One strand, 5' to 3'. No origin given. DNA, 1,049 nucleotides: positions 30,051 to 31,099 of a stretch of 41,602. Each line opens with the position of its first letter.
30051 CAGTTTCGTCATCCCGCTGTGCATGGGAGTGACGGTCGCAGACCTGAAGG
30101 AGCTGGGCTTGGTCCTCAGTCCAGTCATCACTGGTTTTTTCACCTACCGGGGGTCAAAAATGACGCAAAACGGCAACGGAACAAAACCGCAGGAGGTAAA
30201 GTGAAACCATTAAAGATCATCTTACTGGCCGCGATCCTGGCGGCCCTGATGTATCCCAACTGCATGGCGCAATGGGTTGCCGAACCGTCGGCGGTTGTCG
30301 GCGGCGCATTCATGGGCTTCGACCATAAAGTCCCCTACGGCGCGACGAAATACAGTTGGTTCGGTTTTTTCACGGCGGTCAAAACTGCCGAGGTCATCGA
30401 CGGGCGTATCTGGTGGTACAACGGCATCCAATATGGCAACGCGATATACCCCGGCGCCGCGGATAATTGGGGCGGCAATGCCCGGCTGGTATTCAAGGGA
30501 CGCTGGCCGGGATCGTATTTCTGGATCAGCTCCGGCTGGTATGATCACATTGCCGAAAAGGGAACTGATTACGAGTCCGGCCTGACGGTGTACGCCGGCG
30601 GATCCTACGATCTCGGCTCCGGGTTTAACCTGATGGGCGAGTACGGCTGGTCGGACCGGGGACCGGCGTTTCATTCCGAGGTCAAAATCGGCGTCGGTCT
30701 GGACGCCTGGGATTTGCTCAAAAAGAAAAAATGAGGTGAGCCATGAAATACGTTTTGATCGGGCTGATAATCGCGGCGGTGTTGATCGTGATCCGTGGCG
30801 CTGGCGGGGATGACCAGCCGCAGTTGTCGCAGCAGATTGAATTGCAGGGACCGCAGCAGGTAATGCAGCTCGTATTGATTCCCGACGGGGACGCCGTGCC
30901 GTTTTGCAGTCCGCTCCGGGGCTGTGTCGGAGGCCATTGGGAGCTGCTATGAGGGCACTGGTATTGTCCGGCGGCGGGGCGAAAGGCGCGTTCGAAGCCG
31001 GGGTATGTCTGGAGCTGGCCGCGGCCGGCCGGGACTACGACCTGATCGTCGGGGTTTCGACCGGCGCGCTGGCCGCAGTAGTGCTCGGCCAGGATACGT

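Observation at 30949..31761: Compact cytoplasmic patatin-like phospholipase encoded by a phage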

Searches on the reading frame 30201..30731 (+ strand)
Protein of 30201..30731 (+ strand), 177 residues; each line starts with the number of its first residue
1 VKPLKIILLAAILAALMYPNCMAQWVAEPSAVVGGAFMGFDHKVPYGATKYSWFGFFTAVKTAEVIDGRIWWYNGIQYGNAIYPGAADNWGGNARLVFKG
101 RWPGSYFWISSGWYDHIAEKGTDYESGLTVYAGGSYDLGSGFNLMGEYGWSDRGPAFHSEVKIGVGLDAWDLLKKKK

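Call 6: search_protein_families(library=phrogs, proteins=[window:30201-30731:+], max_evalue=0.01)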
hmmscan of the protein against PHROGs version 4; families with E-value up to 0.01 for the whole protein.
window:30201-30731:+ (177 aa): 0 families

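Call 7: search_protein_families(library=pfam, proteins=[window:30201-30731:+], max_evalue=0.1)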
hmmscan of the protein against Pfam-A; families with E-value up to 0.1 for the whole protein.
window:30201-30731:+ (177 aa): 0 families

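Call 19: search_protein_families(library=ncbifam, proteins=[window:30201-30731:+], max_evalue=0.01)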
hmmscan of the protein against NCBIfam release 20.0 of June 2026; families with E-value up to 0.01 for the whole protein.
window:30201-30731:+ (177 aa): 0 families

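Call 33: find_homologous_proteins(query=window:30201-30731:+)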
Query window:30201-30731:+ (177 aa): 6 proteins with E <= 0.001 among 160 candidates.
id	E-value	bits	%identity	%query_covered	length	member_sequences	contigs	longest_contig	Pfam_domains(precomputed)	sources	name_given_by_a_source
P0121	1.3e-117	409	99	100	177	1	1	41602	-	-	-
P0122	3.9e-86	306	75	99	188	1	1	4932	-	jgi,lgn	-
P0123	2.7e-85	303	74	100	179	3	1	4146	-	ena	-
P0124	1.7e-68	249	61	98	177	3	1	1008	-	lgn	-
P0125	8.4e-55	204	56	96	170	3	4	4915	-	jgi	jgi:hypothetical protein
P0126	3.7e-52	195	55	90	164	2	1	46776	-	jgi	jgi:hypothetical protein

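Call 35: find_encoding_contigs(protein=P0126, flank=6000, max_places=2)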
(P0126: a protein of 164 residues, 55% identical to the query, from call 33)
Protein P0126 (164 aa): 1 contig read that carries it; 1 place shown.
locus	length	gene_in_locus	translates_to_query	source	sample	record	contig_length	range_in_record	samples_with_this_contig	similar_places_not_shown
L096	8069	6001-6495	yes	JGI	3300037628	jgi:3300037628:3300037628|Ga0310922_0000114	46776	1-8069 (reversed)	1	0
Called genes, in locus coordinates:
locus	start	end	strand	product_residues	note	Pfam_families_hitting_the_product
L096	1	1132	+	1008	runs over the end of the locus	-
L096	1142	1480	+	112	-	-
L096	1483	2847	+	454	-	-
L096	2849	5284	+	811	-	-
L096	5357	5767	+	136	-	PF05951:Peptidase_M15_2 (weak), PF08291:Peptidase_M15_3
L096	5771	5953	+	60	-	-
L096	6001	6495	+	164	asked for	-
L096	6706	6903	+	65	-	PF01381:HTH_3 (weak)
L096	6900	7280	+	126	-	-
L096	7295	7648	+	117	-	PF23886:DUF7239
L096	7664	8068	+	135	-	?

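Call 36: find_encoding_contigs(protein=P0125, flank=5000, max_places=3)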
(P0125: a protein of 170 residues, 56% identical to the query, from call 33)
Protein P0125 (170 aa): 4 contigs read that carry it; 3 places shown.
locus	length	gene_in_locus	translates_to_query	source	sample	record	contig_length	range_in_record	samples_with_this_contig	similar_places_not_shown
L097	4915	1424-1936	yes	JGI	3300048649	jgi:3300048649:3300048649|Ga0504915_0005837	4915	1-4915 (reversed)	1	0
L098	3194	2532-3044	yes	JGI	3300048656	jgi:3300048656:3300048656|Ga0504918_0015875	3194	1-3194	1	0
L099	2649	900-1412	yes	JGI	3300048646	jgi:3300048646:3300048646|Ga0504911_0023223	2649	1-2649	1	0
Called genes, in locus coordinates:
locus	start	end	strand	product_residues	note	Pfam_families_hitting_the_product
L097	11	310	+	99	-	-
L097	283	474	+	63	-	-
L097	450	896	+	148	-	-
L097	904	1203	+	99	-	-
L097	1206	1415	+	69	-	-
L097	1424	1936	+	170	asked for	-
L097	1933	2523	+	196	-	-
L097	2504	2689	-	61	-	-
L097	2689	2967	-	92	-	-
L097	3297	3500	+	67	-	-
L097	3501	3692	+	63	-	-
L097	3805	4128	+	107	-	-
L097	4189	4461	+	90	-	-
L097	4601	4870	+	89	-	-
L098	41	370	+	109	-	-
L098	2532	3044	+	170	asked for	-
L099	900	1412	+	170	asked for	-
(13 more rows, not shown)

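Call 37: find_encoding_contigs(protein=P0122, flank=5000, max_places=2)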
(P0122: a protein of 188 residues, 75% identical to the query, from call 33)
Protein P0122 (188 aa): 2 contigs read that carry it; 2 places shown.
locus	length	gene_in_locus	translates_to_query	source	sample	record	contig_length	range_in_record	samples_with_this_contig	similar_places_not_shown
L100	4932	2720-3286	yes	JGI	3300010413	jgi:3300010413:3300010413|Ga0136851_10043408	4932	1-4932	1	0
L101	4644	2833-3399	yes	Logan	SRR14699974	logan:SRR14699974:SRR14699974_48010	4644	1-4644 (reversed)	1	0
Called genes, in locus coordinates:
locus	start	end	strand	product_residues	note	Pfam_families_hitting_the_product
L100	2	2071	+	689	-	?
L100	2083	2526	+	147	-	-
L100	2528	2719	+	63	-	-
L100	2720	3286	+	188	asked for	-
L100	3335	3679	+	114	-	PF02026:RyR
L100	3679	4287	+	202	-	-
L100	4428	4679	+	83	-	-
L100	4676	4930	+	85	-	?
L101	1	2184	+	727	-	?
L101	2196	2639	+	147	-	-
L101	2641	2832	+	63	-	-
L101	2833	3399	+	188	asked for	-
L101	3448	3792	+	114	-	PF02026:RyR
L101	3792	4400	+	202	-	-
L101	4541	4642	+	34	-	?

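Call 38: search_protein_families(library=pfam, proteins=[L097:1933-2520:+, L100:3335-3676:+, L100:3679-4284:+, L097:450-893:+, L097:904-1200:+, L100:2083-2523:+], max_evalue=0.05)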
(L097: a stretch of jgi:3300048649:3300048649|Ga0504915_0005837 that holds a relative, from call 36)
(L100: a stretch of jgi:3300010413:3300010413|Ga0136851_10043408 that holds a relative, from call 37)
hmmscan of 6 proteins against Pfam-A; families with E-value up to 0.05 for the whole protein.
L097:1933-2520:+ (196 aa): 0 families

L100:3335-3676:+ (114 aa): 3 families
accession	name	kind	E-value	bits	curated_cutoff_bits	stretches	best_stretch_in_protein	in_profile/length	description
PF02026.21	RyR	-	2.5e-10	40.9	27.4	1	56-101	26-71/91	RyR domain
PF24792.1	DUF7701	-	0.015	16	27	1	77-107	55-86/91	Domain of unknown function (DUF7701)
PF18909.5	dGTP_diPhyd_N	-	0.029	14.8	27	1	6-61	18-71/99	dATP/dGTP diphosphohydrolase, N-terminal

L100:3679-4284:+ (202 aa): 0 families

L097:450-893:+ (148 aa): 1 family
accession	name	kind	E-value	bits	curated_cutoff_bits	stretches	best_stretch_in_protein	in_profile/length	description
PF00877.26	NLPC_P60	-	0.00045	20.6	23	1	24-105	3-72/105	NlpC/P60 family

L097:904-1200:+ (99 aa): 1 family
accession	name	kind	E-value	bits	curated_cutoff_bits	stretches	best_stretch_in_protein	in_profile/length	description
PF00404.24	Dockerin_1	-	0.0052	17.4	22.9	1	74-93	2-21/57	Dockerin type I domain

L100:2083-2523:+ (147 aa): 1 family
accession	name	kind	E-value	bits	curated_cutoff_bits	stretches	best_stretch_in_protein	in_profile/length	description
PF18013.6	Phage_lysozyme2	-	0.0071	17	28.2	1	31-130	23-122/140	Phage tail lysozyme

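Call 53: predict_structure(alignment_id=A3)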
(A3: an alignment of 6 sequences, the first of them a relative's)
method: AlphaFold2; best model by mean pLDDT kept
length: 177 residues; sequences in the alignment: 6
mean_pLDDT: 78.0   pTM: 0.68
mean pLDDT of the five models: 78.0, 76.2, 75.6, 74.5, 67.3
residues with pLDDT >= 90: 31; 70-90: 104; 50-70: 38; < 50: 4
segments of 3 or more residues with pLDDT < 50: none
pLDDT, mean of each block of 10 residues (from residue 1): 77 70 58 87 80 87 90 88 69 89 86 68 66 86 87 69 83 58
secondary structure, 60 per line:
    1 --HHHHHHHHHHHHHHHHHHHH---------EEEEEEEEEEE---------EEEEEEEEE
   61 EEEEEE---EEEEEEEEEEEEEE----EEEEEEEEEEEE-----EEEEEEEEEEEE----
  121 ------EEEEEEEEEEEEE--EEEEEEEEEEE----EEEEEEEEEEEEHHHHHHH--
elements in order: H3-22 E32-42 E52-66 E70-83 E88-99 E105-116 E127-139 E142-152 E157-168 H169-175

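Call 59: fold_search(model_id=the predicted structure, library=pdb)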
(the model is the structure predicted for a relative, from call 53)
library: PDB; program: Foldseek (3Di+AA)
matches with E <= 10: 819; with E <= 0.001: 7
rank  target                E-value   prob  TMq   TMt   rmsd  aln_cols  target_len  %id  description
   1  6x9z                  1.8e-04  1.00  0.53  0.75   3.8       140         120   16  De novo design of transmembrane beta-barrels (released 2021-02-17)
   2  2n2l_MODEL_1_A        3.2e-04  1.00  0.46  0.51   7.2       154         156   10  NMR structure of yersinia pestis ail (attachment invasion locus) in decylphosphocholine micelles calculated wi (released 2015-07-22)
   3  2m06_MODEL_1_A        4.3e-04  1.00  0.51  0.59   6.0       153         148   13  NMR structure of OmpX in phopspholipid nanodiscs (released 2012-12-12)
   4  1p4t                  4.5e-04  1.00  0.52  0.58   5.3       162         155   12  Crystal structure of Neisserial surface protein A (NspA) (released 2003-07-22)
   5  1bxw                  5.3e-04  1.00  0.50  0.51   5.8       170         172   14  OUTER MEMBRANE PROTEIN A (OMPA) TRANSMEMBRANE DOMAIN (released 1998-10-14)
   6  4rlc                  7.6e-04  1.00  0.53  0.67   4.7       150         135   13  Crystal structure of the N-terminal beta-barrel domain of Pseudomonas aeruginosa OprF (released 2015-04-22)
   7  9fzd_A                9.4e-04  1.00  0.44  0.44   8.4       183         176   14  Structure of OmpA-long in complex with nanobody Nb39 (released 2024-07-17)
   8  2ge4_MODEL_1_A        1.3e-03  1.00  0.52  0.52   6.5       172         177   14  High-resolution solution structure of outer membrane protein A transmembrane domain (released 2006-04-11)
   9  3qra                  1.6e-03  1.00  0.51  0.57   6.7       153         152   10  The crystal structure of Ail, the attachment invasion locus protein of Yersinia pestis (released 2011-11-23)
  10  3wi5                  2.0e-03  1.00  0.34  0.21  11.5       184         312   15  Crystal structure of the Loop 7 mutant PorB from Neisseria meningitidis serogroup B (released 2014-01-01)
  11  3kvn_X                2.7e-03  0.98  0.33  0.14  16.1       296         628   11  Crystal structure of the full-length autotransporter EstA from Pseudomonas aeruginosa (released 2010-01-26)
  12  3kvn_A                2.8e-03  0.98  0.33  0.14  15.3       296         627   11  Crystal structure of the full-length autotransporter EstA from Pseudomonas aeruginosa (released 2010-01-26)
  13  9a2m_MODEL_1_A        2.9e-03  1.00  0.53  0.30   5.5       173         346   16  Model of E. coli OmpA by in-cell photo-crosslinking MS and deep learning (released 2023-02-24)
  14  1qjp                  3.4e-03  1.00  0.51  0.63   4.5       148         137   13  HIGH RESOLUTION STRUCTURE OF THE OUTER MEMBRANE PROTEIN A (OMPA) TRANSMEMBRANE DOMAIN (released 2000-06-30)
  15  3qrc_A                4.0e-03  1.00  0.42  0.48   7.2       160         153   12  The crystal structure of Ail, the attachment invasion locus protein of Yersinia pestis, in complex with the heparin an (released 2011-11-23)
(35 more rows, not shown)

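Call 76: search_protein_families(library=pfam, proteins=[L097:1933-2520:+, L100:3679-4284:+], max_evalue=10)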
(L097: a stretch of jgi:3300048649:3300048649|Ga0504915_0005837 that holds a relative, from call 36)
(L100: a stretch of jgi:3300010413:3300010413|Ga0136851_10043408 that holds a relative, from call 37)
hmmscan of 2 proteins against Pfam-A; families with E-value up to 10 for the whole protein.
L097:1933-2520:+ (196 aa): 0 families

L100:3679-4284:+ (202 aa): 0 families

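Call 77: search_protein_families(library=phrogs, proteins=[L097:1933-2520:+, L100:3679-4284:+, L100:3335-3676:+], max_evalue=0.01)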
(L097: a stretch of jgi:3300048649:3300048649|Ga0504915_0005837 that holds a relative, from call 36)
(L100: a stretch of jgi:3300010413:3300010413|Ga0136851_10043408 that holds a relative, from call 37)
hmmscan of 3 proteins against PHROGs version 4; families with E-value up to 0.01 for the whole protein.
L097:1933-2520:+ (196 aa): 0 families

L100:3679-4284:+ (202 aa): 1 family
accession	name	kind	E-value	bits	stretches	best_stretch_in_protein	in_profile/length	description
phrog_1128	-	moron, auxiliary metabolic gene and host takeover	0.0032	17.7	1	20-173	23-150/381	enoyl-CoA hydratase/carnithine racemase-like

L100:3335-3676:+ (114 aa): 4 families
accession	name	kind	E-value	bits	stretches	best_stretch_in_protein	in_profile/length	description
phrog_5154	-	unknown function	6.2e-47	161.7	1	2-113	148-259/454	-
phrog_18865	-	unknown function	1.3e-44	153.4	1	5-112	76-182/183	-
phrog_11782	-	unknown function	1e-42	147.6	1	1-114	1-114/290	-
phrog_4435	-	unknown function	3.7e-12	47.6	1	3-110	187-250/252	-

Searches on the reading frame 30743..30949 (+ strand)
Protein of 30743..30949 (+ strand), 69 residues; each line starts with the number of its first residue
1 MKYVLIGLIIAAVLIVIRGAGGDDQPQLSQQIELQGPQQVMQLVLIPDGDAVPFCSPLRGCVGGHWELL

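Call 6: search_protein_families(library=phrogs, proteins=[window:30743-30949:+], max_evalue=0.01)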
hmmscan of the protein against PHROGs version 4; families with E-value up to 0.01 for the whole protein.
window:30743-30949:+ (69 aa): 0 families

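Call 7: search_protein_families(library=pfam, proteins=[window:30743-30949:+], max_evalue=0.1)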
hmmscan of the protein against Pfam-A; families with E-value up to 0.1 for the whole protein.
window:30743-30949:+ (69 aa): 0 families

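Call 19: search_protein_families(library=ncbifam, proteins=[window:30743-30949:+], max_evalue=0.01)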
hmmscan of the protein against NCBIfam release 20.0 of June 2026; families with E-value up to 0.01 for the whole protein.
window:30743-30949:+ (69 aa): 0 families

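Call 71: find_homologous_proteins(query=window:30743-30949:+, max_evalue=0.01)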
Query window:30743-30949:+ (69 aa): 2 proteins with E <= 0.01 among 2 candidates.
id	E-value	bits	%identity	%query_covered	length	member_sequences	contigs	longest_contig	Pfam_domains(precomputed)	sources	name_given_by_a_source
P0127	6.4e-38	145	100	100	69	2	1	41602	-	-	-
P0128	6.1e-19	85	65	100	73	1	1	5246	-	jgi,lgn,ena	-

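Call 72: find_encoding_contigs(protein=P0128, flank=5000, max_places=3)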
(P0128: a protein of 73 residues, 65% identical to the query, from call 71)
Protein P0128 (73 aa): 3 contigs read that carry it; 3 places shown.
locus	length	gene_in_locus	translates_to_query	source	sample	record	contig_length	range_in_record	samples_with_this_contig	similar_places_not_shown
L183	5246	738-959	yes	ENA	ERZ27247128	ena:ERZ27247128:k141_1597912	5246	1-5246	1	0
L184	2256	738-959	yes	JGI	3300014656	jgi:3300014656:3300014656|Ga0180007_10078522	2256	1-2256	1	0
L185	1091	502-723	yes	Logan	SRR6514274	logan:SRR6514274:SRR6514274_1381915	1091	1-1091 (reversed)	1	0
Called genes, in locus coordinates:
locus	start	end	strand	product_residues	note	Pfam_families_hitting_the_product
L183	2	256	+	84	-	?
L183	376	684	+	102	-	PF24729:Acb2_Tad1_hairpin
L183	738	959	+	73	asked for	-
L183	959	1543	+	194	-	-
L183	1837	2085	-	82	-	-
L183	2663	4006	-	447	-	PF00772:DnaB, PF13481:AAA_25, PF03796:DnaB_C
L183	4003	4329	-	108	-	-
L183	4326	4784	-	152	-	-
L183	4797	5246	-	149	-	?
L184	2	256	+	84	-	?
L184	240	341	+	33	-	-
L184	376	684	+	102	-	PF24729:Acb2_Tad1_hairpin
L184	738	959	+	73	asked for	-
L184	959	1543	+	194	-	-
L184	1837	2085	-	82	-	-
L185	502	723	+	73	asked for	-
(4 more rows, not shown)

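Call 75: search_solved_structures(query=A5, max_evalue=10, show_alignments=2)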
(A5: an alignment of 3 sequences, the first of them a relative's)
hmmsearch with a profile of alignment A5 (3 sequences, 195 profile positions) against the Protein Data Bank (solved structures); distinct sequences matched with E-value up to 10: 4.
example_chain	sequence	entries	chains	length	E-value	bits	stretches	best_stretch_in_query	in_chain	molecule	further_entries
9rvf_A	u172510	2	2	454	1.1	11.9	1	142-191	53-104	Beta-glucosidase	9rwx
33fe_A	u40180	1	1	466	1.2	11.9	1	142-191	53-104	Beta-glucosidase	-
3nyj_A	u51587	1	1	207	2.4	10.8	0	41-68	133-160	Amyloid beta A4 protein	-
3nyl_A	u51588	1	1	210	2.5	10.8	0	41-68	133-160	Amyloid beta (A4) protein (Peptidase nexin-II, Alzheimer disease), isoform CRA_b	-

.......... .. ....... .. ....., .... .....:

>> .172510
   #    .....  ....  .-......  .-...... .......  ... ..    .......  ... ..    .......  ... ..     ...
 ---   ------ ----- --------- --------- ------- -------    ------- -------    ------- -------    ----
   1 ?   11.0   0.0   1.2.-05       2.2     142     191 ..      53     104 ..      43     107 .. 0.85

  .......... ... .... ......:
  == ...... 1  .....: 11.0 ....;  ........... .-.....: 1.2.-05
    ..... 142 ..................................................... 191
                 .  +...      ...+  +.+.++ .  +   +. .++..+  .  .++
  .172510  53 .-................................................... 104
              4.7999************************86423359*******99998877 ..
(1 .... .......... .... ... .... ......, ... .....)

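Call 76: search_protein_families(library=pfam, proteins=[L183:959-1540:+, L183:376-681:+, L183:2-253:+], max_evalue=10)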
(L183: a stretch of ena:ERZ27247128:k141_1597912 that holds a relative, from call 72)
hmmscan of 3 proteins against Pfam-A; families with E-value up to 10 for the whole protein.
L183:959-1540:+ (194 aa): 0 families

L183:376-681:+ (102 aa): 1 family
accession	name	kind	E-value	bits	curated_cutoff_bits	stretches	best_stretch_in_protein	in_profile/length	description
PF24729.2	Acb2_Tad1_hairpin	-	1.5e-07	32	27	1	52-86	18-54/58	Acb2/Tad1, hairpin domain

L183:2-253:+ (84 aa): 2 families
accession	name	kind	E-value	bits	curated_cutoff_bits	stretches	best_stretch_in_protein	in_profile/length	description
PF16486.11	ArgoN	-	0.19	12.6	30.9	1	3-33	5-35/142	N-terminal domain of argonaute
PF04457.17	MJ1316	-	0.22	12.7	26.3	1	37-63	41-67/75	MJ1316 RNA cyclic group end recognition domain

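Call 77: search_protein_families(library=phrogs, proteins=[L183:959-1540:+], max_evalue=0.01)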
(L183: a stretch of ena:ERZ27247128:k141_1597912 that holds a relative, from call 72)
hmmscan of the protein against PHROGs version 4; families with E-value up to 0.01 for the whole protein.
L183:959-1540:+ (194 aa): 0 families
